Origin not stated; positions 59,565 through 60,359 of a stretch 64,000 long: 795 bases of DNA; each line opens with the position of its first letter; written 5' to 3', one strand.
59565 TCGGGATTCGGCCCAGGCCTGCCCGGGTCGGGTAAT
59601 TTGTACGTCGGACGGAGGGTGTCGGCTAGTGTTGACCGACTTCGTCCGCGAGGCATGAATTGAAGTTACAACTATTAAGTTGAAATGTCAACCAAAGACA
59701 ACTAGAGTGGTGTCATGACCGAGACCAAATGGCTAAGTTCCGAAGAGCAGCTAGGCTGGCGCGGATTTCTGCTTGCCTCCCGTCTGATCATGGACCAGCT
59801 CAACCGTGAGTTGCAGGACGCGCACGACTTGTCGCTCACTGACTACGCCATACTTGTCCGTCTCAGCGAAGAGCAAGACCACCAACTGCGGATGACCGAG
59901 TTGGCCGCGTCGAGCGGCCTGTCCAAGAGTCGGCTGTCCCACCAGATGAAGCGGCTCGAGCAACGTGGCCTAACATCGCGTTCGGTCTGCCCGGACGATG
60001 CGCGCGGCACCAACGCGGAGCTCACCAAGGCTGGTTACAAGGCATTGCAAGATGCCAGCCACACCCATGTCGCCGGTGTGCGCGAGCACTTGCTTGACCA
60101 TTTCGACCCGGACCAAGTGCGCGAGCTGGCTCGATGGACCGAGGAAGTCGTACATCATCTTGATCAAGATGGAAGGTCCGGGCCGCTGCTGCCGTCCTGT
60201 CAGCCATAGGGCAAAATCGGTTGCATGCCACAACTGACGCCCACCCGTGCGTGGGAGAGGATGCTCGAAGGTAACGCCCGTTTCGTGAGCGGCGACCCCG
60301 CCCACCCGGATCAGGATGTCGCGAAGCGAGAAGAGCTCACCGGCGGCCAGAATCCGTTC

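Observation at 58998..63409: Stress-defence cluster: YceI, MarR-beta-carbonic anhydrase operon, thiolase, OsmC, YaaA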

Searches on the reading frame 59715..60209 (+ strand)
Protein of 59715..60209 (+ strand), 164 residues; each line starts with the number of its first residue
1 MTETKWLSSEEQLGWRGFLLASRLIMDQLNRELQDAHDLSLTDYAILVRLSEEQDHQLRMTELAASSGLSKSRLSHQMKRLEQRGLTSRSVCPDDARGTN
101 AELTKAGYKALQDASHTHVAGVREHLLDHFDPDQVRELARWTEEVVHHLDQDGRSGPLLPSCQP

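Call 5: search_protein_families(library=pfam, proteins=[window:59715-60209:+])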
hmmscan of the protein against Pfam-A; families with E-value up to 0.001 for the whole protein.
window:59715-60209:+ (164 aa): 7 families
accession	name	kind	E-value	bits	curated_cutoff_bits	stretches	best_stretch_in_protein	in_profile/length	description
PF01047.28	MarR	-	2.1e-10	40.8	24.6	1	39-97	1-57/59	MarR family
PF12802.13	MarR_2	-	2.2e-09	37.8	27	1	37-97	1-60/61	MarR family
PF22381.2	Staph_reg_Sar_Rot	-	1.6e-07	31.7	27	1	31-111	4-82/85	Transcriptional regulator SarA/Rot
PF13412.12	HTH_24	-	1.1e-05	25.3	21.9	1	41-86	3-46/48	Winged helix-turn-helix DNA-binding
PF01638.23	HxlR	-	0.00015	22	20.8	1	54-108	15-70/91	HxlR-like helix-turn-helix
PF01022.26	HTH_5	-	0.00034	20.8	22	0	50-86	11-44/47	Bacterial regulatory protein, arsR family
PF09339.16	HTH_IclR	-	0.00043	20.4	22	1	53-87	14-48/52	IclR helix-turn-helix domain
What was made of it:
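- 59715..60209 (+): marR: MarR-family regulator of the SCO3205/AbsC subfamily, 164 aa. PF01047 (call 5).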

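Call 6: search_protein_families(library=ncbifam, proteins=[window:59715-60209:+])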
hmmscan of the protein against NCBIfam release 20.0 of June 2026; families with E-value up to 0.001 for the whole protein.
window:59715-60209:+ (164 aa): 13 families
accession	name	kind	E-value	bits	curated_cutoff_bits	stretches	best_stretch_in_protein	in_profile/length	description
TIGR01889.1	Staph_reg_Sar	paralog_domain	6.5e-07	29.6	62.6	1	20-110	4-96/109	staphylococcal accessory regulator family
NF002926.0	PRK03573.1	equivalog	1.1e-06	28.6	120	1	38-145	28-133/144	transcriptional regulator SlyA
NF053777.1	Saro0803TransReg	equivalog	1.3e-06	28.1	200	1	36-140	30-133/140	Saro_0803 family transcriptional regulator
TIGR02337.1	HpaR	equivalog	3.9e-06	26.7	121.2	1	20-140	7-124/130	homoprotocatechuate degradation operon regulator HpaR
NF041230.1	BagL_FevM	exception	5.9e-06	26.4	230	1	35-116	34-113/145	MarR family transcriptional regulator BagL/FevM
NF040939.2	trans_reg_lrs14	equivalog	8.7e-06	25.7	90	1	30-91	10-70/103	Lrs14 family HTH-type transcriptional regulator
NF052638.1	TransRegOhrRVib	equivalog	1.1e-05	25.2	200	1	29-116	25-110/141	transcriptional regulator OhrR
NF033788.1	HTH_metalloreg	subfamily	1.4e-05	24.8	55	1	45-89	15-57/77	metalloregulator ArsR/SmtB family transcription factor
NF008122.0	PRK10870.1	equivalog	3.5e-05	23.6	157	1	25-151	40-164/176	transcriptional repressor MprA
NF053606.1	Sta1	subfamily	0.0004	20.4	80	1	33-98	12-75/100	Sta1 family transcriptional regulator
NF053755.1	MsvR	equivalog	0.0004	20.2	220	1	46-98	18-67/236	transcriptional factor MsvR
NF038251.1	AdcR_fam_Zn_TF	equivalog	0.00075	19.8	175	1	38-146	33-140/143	zinc-dependent MarR family transcriptional regulator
NF045593.1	bilirub_TF_BilQ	equivalog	0.0009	19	125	0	62-146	49-132/135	bilirubin utilization transcriptional regulator BilQ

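Call 7: search_solved_structures(query=window:59715-60209:+, max_evalue=0.001, show_alignments=2)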
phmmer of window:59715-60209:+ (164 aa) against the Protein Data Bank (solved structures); distinct sequences matched with E-value up to 0.001: 11.
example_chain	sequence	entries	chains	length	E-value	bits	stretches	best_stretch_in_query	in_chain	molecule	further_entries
3zmd_A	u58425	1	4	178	1e-29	107.4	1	2-150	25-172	PUTATIVE TRANSCRIPTIONAL REGULATOR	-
3zpl_A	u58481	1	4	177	2.9e-29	105.9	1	3-149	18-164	PUTATIVE MARR-FAMILY TRANSCRIPTIONAL REPRESSOR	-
3boq_A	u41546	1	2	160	1e-08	39.2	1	14-137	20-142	Transcriptional regulator, MarR family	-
8ylh_A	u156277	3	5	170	8.6e-08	36.2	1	14-125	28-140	Regulatory protein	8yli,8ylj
8ylf_A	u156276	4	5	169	4.2e-06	30.7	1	36-146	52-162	MarR family transcriptional regulator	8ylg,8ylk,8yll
5cyv_A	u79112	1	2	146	3.3e-05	27.8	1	17-119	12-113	Transcriptional regulator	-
3fm5_A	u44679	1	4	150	3.4e-05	27.7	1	17-119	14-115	Transcriptional regulator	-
7wze_Y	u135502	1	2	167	3.5e-05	27.7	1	37-126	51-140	Uncharacterized HTH-type transcriptional regulator YetL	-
3u2r_A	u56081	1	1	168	0.00011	26.1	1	28-143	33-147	Regulatory protein MarR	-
9u7b_A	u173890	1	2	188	0.00019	25.3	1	35-111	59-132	Possible transcriptional regulatory protein (Probably MarR-family)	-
2pex_A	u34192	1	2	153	0.00071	23.4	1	13-112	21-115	Transcriptional regulator OhrR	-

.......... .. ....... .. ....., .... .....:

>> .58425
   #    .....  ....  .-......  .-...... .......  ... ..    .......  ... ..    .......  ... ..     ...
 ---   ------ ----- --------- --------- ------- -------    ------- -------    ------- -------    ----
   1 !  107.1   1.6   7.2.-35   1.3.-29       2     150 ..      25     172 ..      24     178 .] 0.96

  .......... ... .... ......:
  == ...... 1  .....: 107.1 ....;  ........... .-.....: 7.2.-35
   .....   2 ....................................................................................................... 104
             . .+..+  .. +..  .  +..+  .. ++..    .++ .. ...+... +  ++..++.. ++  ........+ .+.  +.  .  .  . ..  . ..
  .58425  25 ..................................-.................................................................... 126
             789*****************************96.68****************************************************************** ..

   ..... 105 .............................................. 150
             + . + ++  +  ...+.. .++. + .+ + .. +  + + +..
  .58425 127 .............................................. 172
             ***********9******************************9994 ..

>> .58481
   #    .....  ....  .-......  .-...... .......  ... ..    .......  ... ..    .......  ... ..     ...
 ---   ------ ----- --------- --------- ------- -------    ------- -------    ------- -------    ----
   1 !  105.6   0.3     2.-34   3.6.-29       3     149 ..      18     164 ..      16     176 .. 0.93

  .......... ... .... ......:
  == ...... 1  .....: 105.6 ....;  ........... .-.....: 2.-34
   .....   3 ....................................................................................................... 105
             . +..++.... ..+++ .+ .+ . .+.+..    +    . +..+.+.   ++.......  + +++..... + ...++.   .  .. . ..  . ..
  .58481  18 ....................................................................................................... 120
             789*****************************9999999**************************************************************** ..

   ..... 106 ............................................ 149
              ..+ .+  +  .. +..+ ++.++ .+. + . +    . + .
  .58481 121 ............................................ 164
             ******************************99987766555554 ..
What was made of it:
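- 59715..60209 (+): PDB 3ZMD and 3ZPL, E about 1e-29 (call 7).
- On SCO3205/AbsC subfamily of MarR regulators: The next solved MarR scores 1e-08 (call 7).
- The closest solved relatives are AbsC (3ZMD) and the SCO3205-DNA complex (3ZPL), with E about 1e-29 (call 7).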

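Call 17: find_related_loci(query=window:59715-60209:+, collection=genome_contigs, flank=5000)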
Query window:59715-60209:+ (164 aa) in genome_contigs; peptide patterns used: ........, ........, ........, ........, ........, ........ (x = any residue, [..] = any of these).
147 stretches matched a pattern; 8 encode a relative of the query (tblastn E <= 1e-3); 8 distinct loci.
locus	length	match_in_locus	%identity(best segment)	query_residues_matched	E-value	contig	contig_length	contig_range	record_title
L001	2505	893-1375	78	1-161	2e-77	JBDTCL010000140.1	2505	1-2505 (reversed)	MAG: Antricoccus sp. isolate cluster2_bin.155 k127_5885067, whole genome shotgun sequence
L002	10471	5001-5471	50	3-160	4e-44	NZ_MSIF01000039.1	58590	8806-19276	Actinophytocola xinjiangensis strain CGMCC 4.4663 contig39, whole genome shotgun sequence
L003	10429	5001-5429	47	3-145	6e-37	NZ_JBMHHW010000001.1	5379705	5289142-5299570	Rhodococcus sp. 27YEA15 Ga0556649_01, whole genome shotgun sequence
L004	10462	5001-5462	39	1-154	3e-31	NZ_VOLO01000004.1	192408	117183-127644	Frigoribacterium sp. ACAM 257 NODE_4_length_192408_cov_108.396, whole genome shotgun sequence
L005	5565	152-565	37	1-138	1e-24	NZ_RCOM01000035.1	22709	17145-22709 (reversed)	Kocuria rhizophila strain TA68 NODE_35_length_22709_cov_14.6255_ID_3334, whole genome shotgun sequence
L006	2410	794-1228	36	7-151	2e-21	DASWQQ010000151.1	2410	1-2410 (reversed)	MAG TPA_asm: Candidatus Dormiibacterota bacterium isolate SMAG_U3499 k141_454045, whole genome shotgun sequence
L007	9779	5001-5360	31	7-126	2e-15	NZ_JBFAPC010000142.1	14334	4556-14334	Patulibacter sp. NPDC049589 NPDC049589_149_H4.ctg-0142, whole genome shotgun sequence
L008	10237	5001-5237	41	29-107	2e-14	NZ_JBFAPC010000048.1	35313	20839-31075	Patulibacter sp. NPDC049589 NPDC049589_149_H4.ctg-0048, whole genome shotgun sequence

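Call 19: find_homologous_proteins(query=window:59715-60209:+, max_evalue=1e-20)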
Query window:59715-60209:+ (164 aa): 181 proteins with E <= 1e-20 among 305 candidates; the best 120 are listed.
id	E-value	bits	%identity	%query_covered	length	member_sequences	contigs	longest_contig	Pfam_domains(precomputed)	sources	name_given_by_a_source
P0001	2.7e-96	338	95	100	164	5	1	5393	PF01047.29,PF13412.13,PF12802.14,PF22381.3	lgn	-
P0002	3.6e-85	302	85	99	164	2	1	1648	PF01047.29,PF13412.13,PF12802.14,PF22381.3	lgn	-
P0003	1.2e-80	288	82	100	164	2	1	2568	PF01047.29,PF12802.14,PF22381.3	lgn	-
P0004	3.7e-75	270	77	98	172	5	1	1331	PF01047.29,PF12802.14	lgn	-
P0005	7.9e-73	262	74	98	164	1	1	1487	PF01047.29,PF13412.13,PF12802.14,PF22381.3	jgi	-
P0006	4.0e-71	257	73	98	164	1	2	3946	PF01047.29,PF13412.13,PF12802.14,PF22381.3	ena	-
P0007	4.5e-71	256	76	98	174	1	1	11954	PF01047.29,PF13412.13,PF12802.14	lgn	-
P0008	1.7e-70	255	73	98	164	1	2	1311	PF01047.29,PF13412.13,PF12802.14,PF22381.3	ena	-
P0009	1.5e-69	251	73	98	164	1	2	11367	PF01047.29,PF12802.14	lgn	-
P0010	1.7e-69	251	71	98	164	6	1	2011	PF01047.29,PF13412.13,PF12802.14,PF22381.3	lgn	-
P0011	2.1e-69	251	73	99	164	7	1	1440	PF01047.29,PF13412.13,PF12802.14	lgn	-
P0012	2.8e-69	251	71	98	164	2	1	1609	PF01047.29,PF12802.14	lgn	-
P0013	2.8e-69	251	71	98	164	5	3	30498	PF01047.29,PF12802.14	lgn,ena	-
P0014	7.3e-69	249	76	96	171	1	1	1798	PF01047.29,PF13412.13,PF12802.14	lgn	-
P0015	9.7e-69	249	71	98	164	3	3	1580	PF01047.29,PF13412.13,PF12802.14,PF22381.3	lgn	-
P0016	2.2e-68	248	72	99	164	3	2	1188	PF01047.29,PF13412.13,PF12802.14,PF22381.3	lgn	-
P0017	2.7e-68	247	72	99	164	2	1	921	PF01047.29,PF13412.13,PF12802.14,PF22381.3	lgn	-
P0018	5.7e-68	246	71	99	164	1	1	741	PF01047.29,PF13412.13,PF12802.14,PF22381.3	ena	-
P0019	6.7e-68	246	73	99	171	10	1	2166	PF01047.29,PF12802.14,PF22381.3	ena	-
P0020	3.1e-67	244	71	99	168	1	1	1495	PF01047.29,PF13412.13,PF12802.14,PF22381.3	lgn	-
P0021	1.2e-66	242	71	98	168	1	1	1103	PF01047.29,PF12802.14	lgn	-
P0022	2.1e-65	238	70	98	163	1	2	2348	PF01047.29,PF13412.13,PF12802.14,PF22381.3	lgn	-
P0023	3.6e-64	234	71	98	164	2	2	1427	PF01047.29,PF12802.14,PF22381.3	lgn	-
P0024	2.0e-50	189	58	98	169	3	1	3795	PF01047.29,PF12802.14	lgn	-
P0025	2.3e-46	176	71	74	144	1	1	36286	PF01047.29,PF12802.14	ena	-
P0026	4.0e-40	156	52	91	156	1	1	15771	PF01047.29,PF12802.14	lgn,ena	-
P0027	1.4e-39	154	51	91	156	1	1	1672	PF01047.29,PF12802.14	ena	-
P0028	1.1e-38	151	52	96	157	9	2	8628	PF01047.29,PF12802.14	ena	-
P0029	1.2e-38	151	54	84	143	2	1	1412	PF01047.29,PF12802.14,PF22381.3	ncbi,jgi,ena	-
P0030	3.4e-38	150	49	90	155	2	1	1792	PF01047.29,PF12802.14,PF22381.3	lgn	-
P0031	4.8e-38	149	50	90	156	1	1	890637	PF01047.29,PF12802.14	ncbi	ncbi:MarR family winged helix-turn-helix transcriptional regulator [Actinokineospora sp. 24-640]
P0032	6.1e-38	149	52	88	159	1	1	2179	PF01047.29,PF12802.14,PF22381.3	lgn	-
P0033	6.7e-38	149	55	84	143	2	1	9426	PF01047.29,PF12802.14,PF22381.3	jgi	jgi:DNA-binding MarR family transcriptional regulator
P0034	2.0e-37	147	50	92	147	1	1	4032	PF01047.29,PF12802.14,PF22381.3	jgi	jgi:DNA-binding MarR family transcriptional regulator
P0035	2.2e-37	147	58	78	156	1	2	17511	PF01047.29,PF12802.14,PF22381.3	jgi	jgi:DNA-binding MarR family transcriptional regulator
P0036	3.5e-37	146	49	90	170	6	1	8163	PF01047.29,PF12802.14,PF22381.3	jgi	jgi:DNA-binding MarR family transcriptional regulator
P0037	3.8e-37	146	49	91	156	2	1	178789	PF01047.29,PF12802.14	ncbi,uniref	ncbi:MarR family winged helix-turn-helix transcriptional regulator [Actinokineospora guangxiensis]|u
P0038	4.4e-37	146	51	90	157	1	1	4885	PF01047.29,PF12802.14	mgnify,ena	mgnify:CR=1 FL=1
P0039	4.5e-37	146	52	84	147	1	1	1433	PF01047.29,PF12802.14,PF22381.3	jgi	jgi:DNA-binding MarR family transcriptional regulator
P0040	4.5e-37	146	49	94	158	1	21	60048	PF01047.29,PF01022.27,PF12802.14,PF22381.3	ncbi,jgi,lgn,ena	ncbi:MAG: MarR family transcriptional regulator [Actinomycetes bacterium]|jgi:DNA-binding MarR famil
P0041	6.1e-37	146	51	90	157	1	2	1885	PF01047.29,PF12802.14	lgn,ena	-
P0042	6.3e-37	146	50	90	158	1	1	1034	PF01047.29,PF12802.14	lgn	-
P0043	6.7e-37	145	51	90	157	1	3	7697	PF01047.29,PF12802.14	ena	-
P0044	6.7e-37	145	50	91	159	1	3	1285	PF01047.29,PF12802.14,PF22381.3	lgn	-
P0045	6.9e-37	145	51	89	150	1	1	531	PF01047.29,PF12802.14,PF22381.3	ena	-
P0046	7.4e-37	145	50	90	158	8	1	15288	PF01047.29,PF12802.14,PF22381.3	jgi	jgi:DNA-binding MarR family transcriptional regulator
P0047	8.4e-37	145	50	90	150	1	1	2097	PF01047.29,PF12802.14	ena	-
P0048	8.5e-37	145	50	90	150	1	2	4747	PF01047.29,PF12802.14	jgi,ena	-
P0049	8.5e-37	145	50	90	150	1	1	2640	PF01047.29,PF12802.14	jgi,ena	jgi:hypothetical protein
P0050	8.8e-37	145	50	90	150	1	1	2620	PF01047.29,PF12802.14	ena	-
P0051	9.6e-37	145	51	90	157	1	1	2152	PF01047.29,PF12802.14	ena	-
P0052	9.9e-37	145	49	90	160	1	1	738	PF01047.29,PF12802.14,PF22381.3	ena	-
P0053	1.0e-36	145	50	90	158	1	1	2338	PF01047.29,PF12802.14,PF22381.3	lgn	-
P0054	1.1e-36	145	48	95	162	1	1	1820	PF01047.29,PF12802.14,PF22381.3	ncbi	-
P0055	1.3e-36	145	50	93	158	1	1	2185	PF01047.29,PF12802.14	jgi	jgi:DNA-binding MarR family transcriptional regulator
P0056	1.3e-36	144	49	91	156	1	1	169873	PF01047.29,PF12802.14,PF22381.3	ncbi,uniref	ncbi:MarR family transcriptional regulator [Actinokineospora enzanensis]|uniref:MarR family transcri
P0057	1.5e-36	144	51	91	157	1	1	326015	PF01047.29,PF12802.14,PF22381.3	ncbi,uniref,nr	ncbi:MAG TPA: MarR family transcriptional regulator [Actinophytocola sp.]|uniref:MarR family winged 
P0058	1.8e-36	144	50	90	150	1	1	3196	PF01047.29,PF12802.14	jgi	-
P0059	2.1e-36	144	50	89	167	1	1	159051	PF01047.29,PF12802.14,PF22381.3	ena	-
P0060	2.1e-36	144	52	87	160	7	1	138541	PF01047.29,PF01022.27,PF12802.14,PF22381.3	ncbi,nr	ncbi:MarR family transcriptional regulator [Saccharopolyspora sp. NFXS83]|nr:MarR family transcripti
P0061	2.3e-36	144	49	96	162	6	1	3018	PF01047.29,PF12802.14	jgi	jgi:DNA-binding MarR family transcriptional regulator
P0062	2.7e-36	143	49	91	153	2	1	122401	PF01047.29,PF12802.14,PF22381.3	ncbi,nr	ncbi:MarR family transcriptional regulator [Actinokineospora sp. NBRC 105648]|nr:MarR family transcr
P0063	3.2e-36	143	50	90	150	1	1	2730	PF01047.29,PF12802.14,PF22381.3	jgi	jgi:DNA-binding MarR family transcriptional regulator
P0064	4.1e-36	143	52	87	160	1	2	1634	PF01047.29,PF01022.27,PF12802.14,PF22381.3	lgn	-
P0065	4.7e-36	143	53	85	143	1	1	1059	PF01047.29,PF12802.14,PF22381.3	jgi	jgi:DNA-binding MarR family transcriptional regulator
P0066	7.1e-36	142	49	90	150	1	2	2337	PF01047.29,PF12802.14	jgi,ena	jgi:DNA-binding MarR family transcriptional regulator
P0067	1.1e-35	142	47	93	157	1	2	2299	PF01047.29,PF12802.14,PF22381.3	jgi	jgi:DNA-binding MarR family transcriptional regulator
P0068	1.2e-35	141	55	77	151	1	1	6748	PF01047.29,PF12802.14,PF22381.3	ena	-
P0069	1.2e-35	141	48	90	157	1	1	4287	PF01047.29,PF12802.14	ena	-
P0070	1.2e-35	141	48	91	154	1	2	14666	PF01047.29,PF12802.14,PF22381.3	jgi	jgi:DNA-binding MarR family transcriptional regulator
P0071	1.3e-35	141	52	84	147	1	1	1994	PF01047.29,PF12802.14,PF22381.3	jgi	jgi:DNA-binding MarR family transcriptional regulator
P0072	1.3e-35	141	52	87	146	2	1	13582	PF01047.29,PF12802.14,PF22381.3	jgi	jgi:DNA-binding MarR family transcriptional regulator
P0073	1.6e-35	141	51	90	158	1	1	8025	PF01047.29,PF12802.14,PF22381.3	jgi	jgi:DNA-binding MarR family transcriptional regulator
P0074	1.9e-35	141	51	90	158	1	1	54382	PF01047.29,PF12802.14,PF22381.3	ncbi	ncbi:MAG TPA: MarR family transcriptional regulator [Actinophytocola sp.]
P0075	2.0e-35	141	50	88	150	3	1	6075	PF01047.29,PF12802.14,PF22381.3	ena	-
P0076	2.1e-35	141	55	77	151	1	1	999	PF01047.29,PF12802.14,PF22381.3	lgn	-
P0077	2.1e-35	141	51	83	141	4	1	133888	PF01047.29,PF12802.14,PF22381.3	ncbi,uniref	ncbi:MarR family winged helix-turn-helix transcriptional regulator [Crossiella sp. CA198]|uniref:Mar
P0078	2.2e-35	141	48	90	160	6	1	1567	PF01047.29,PF12802.14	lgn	-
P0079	3.2e-35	140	50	91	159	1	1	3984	PF01047.29,PF12802.14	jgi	jgi:DNA-binding MarR family transcriptional regulator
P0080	3.3e-35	140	48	90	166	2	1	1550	PF01047.29,PF01022.27,PF12802.14,PF22381.3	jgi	jgi:DNA-binding MarR family transcriptional regulator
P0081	3.5e-35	140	55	77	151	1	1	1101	PF01047.29,PF12802.14,PF22381.3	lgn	-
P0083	4.7e-35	139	49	89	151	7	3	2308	PF01047.29,PF12802.14,PF22381.3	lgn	-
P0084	5.8e-35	139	50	84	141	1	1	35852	PF01047.29,PF12802.14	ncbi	ncbi:MarR family transcriptional regulator [Actinokineospora soli]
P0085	5.9e-35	139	48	90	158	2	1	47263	PF01047.29,PF01022.27,PF12802.14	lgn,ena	-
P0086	7.3e-35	139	47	90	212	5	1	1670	PF01047.29,PF01022.27,PF12802.14,PF22381.3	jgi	-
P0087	8.1e-35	139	48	93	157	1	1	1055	PF01047.29,PF12802.14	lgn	-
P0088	8.3e-35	139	50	90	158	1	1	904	PF01047.29,PF24034.2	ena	-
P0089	8.9e-35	139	48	90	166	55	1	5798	PF01047.29,PF13412.13,PF01022.27,PF12802.14,PF22381.3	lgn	-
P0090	1.2e-34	138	54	86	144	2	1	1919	PF01047.29,PF12802.14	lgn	-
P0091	1.4e-34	138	49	90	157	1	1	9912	PF01047.29,PF12802.14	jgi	jgi:DNA-binding MarR family transcriptional regulator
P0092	1.4e-34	138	47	90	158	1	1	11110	PF01047.29,PF01022.27,PF12802.14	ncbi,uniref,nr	ncbi:MarR family winged helix-turn-helix transcriptional regulator [Actinoalloteichus spitiensis]|un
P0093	1.4e-34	138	52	84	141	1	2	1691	PF01047.29,PF13412.13,PF12802.14,PF22381.3,PF24034.2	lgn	-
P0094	1.8e-34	138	59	69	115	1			PF01047.29,PF12840.14,PF01022.27,PF12802.14,PF22381.3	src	-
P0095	1.9e-34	137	49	90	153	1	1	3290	PF01047.29,PF12802.14,PF22381.3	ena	-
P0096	2.0e-34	137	49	89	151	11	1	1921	PF01047.29,PF12802.14,PF22381.3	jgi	jgi:DNA-binding MarR family transcriptional regulator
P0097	2.6e-34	137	49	91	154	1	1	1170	PF01047.29,PF12802.14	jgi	jgi:DNA-binding MarR family transcriptional regulator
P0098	2.7e-34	137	49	91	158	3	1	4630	PF01047.29,PF12802.14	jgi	jgi:DNA-binding MarR family transcriptional regulator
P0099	3.0e-34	137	51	84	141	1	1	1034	PF01047.29,PF13412.13,PF12802.14,PF22381.3,PF24034.2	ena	-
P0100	3.5e-34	137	51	84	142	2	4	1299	PF01047.29,PF13412.13,PF01022.27,PF12802.14,PF22381.3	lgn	-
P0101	3.8e-34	136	50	89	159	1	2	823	PF01047.29,PF12802.14,PF22381.3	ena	-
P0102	4.0e-34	136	49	88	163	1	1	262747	PF01047.29,PF12802.14,PF22381.3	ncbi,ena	-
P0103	4.1e-34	136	50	88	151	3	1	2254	PF01047.29,PF12802.14,PF22381.3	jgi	-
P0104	4.2e-34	136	49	88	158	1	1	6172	PF01047.29,PF12802.14,PF22381.3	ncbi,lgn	-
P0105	4.3e-34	136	48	90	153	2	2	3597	PF01047.29,PF12802.14,PF22381.3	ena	-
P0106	6.0e-34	136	48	90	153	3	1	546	PF01047.29,PF12802.14,PF22381.3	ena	-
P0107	6.5e-34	136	51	84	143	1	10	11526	PF01047.29,PF12802.14,PF22381.3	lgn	-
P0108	7.5e-34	136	51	83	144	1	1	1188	PF01047.29,PF12802.14,PF22381.3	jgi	-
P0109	8.5e-34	135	51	84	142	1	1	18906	PF01047.29,PF12802.14,PF22381.3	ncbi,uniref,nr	ncbi:MarR family winged helix-turn-helix transcriptional regulator [Actinophytocola sp.]|uniref:MarR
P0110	9.0e-34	135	44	98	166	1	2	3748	PF01047.29,PF12802.14,PF22381.3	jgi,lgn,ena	-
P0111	1.1e-33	135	51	84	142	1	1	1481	PF01047.29,PF12802.14,PF22381.3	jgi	jgi:DNA-binding MarR family transcriptional regulator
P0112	1.4e-33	135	49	95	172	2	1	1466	PF01047.29,PF12802.14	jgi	jgi:DNA-binding MarR family transcriptional regulator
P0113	1.4e-33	135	51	78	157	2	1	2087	PF01047.29,PF12802.14,PF22381.3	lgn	-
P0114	1.9e-33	134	50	84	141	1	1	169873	PF01047.29,PF12802.14,PF22381.3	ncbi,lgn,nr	nr:MarR family transcriptional regulator [Actinokineospora enzanensis]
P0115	2.6e-33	134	48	90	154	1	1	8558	PF01047.29,PF12802.14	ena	-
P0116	2.7e-33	134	55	74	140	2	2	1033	PF01047.29,PF12802.14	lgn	-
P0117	2.8e-33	134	48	91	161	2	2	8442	PF01047.29,PF12802.14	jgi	jgi:DNA-binding MarR family transcriptional regulator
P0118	3.5e-33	133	47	98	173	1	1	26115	PF01047.29,PF12802.14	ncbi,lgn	-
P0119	4.1e-33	133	50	83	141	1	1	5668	PF01047.29,PF12802.14,PF22381.3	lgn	-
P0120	4.7e-33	133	48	90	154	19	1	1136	PF01047.29,PF12802.14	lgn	-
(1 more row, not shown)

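Call 20: find_encoding_contigs(protein=P0013, flank=5000, max_places=3)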
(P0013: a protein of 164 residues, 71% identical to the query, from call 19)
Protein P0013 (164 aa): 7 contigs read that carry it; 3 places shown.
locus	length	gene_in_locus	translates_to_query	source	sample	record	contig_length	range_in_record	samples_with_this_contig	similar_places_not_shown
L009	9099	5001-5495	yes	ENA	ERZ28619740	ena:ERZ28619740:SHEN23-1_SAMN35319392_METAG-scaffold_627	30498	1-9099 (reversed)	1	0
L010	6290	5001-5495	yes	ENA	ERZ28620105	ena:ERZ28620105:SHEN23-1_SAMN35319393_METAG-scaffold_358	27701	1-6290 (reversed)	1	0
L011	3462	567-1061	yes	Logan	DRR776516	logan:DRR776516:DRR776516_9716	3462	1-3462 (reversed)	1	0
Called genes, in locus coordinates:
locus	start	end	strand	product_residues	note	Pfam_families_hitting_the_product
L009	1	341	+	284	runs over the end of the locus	PF00809:Pterin_bind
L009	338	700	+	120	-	PF02152:FolB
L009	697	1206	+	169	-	PF01288:HPPK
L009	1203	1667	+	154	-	PF11377:DUF3180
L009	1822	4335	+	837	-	PF02872:5_nucleotid_C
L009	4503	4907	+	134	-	PF09685:MamF_MmsF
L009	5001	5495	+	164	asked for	PF01047:MarR, PF12802:MarR_2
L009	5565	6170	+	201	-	PF00484:Pro_CA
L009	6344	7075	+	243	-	PF01522:Polysacc_deac_1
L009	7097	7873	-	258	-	PF03883:H2O2_YaaD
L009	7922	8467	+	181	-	PF01648:ACPS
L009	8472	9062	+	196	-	-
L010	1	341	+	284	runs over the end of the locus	PF00809:Pterin_bind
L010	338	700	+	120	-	PF02152:FolB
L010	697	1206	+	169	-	PF01288:HPPK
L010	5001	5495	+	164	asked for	PF01047:MarR, PF12802:MarR_2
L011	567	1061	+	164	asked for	PF01047:MarR, PF12802:MarR_2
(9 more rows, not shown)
